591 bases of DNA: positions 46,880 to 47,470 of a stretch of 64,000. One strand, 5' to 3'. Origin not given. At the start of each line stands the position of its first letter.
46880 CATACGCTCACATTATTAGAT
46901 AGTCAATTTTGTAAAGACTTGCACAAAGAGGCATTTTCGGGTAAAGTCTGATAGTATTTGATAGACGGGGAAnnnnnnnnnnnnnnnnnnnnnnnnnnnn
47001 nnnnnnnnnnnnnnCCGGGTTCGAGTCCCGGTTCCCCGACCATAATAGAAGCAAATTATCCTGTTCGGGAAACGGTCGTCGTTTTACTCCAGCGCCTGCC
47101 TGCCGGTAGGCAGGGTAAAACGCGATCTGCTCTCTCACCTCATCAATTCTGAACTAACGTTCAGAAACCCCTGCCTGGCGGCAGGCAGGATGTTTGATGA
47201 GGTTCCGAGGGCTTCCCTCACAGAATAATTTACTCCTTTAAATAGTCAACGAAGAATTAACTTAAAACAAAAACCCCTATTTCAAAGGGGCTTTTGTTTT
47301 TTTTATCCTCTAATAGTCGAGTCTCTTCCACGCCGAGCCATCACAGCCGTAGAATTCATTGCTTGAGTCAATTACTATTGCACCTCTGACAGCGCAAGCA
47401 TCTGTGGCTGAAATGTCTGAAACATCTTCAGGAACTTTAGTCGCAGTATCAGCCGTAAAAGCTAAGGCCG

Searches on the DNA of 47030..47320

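Call 101: search_rna_families(source=window, start=47030, end=47320, threshold=evalue, max_evalue=1)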
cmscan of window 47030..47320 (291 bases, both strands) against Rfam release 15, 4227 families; matches with E-value up to 1: 9.
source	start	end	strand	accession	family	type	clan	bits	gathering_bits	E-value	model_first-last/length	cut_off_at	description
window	47264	47302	-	RF02495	ohsC_RNA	Gene; antitoxin;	-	25.1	50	0.081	33-77/77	no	Oppression of Hydrophobic ORF by sRNA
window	47195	47303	+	RF01772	rnk_pseudo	Cis-reg; leader;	-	24.4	55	0.036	1-108/108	no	Pseudomonas rnk leader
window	47236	47300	+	RF02495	ohsC_RNA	Gene; antitoxin;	-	23.9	50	0.14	1-77/77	no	Oppression of Hydrophobic ORF by sRNA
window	47153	47304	+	RF02053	STnc430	Gene; sRNA;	-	23.4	47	0.12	1-162/162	no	Enterobacterial sRNA STnc430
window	47237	47305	+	RF02074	STnc240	Gene; sRNA;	-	21.4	55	0.62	1-77/77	no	Enterobacterial sRNA STnc240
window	47264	47320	-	RF01859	Phe_leader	Cis-reg; leader;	-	19.6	55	0.53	68-125/125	5'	Phenylalanine leader peptide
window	47062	47142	-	RF00138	SNORD16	Gene; snRNA; snoRNA; CD-box;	CL00046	18.7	45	0.62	1-100/100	no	Small nucleolar RNA SNORD16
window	47096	47237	-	RF02632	Hrs10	Gene; sRNA;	-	18.5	108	0.074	1-148/148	no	Hfq-regulated sRNA 10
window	47263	47320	-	RF00506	Thr_leader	Cis-reg; leader;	-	18.3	55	0.35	59-118/118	5'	Threonine operon leader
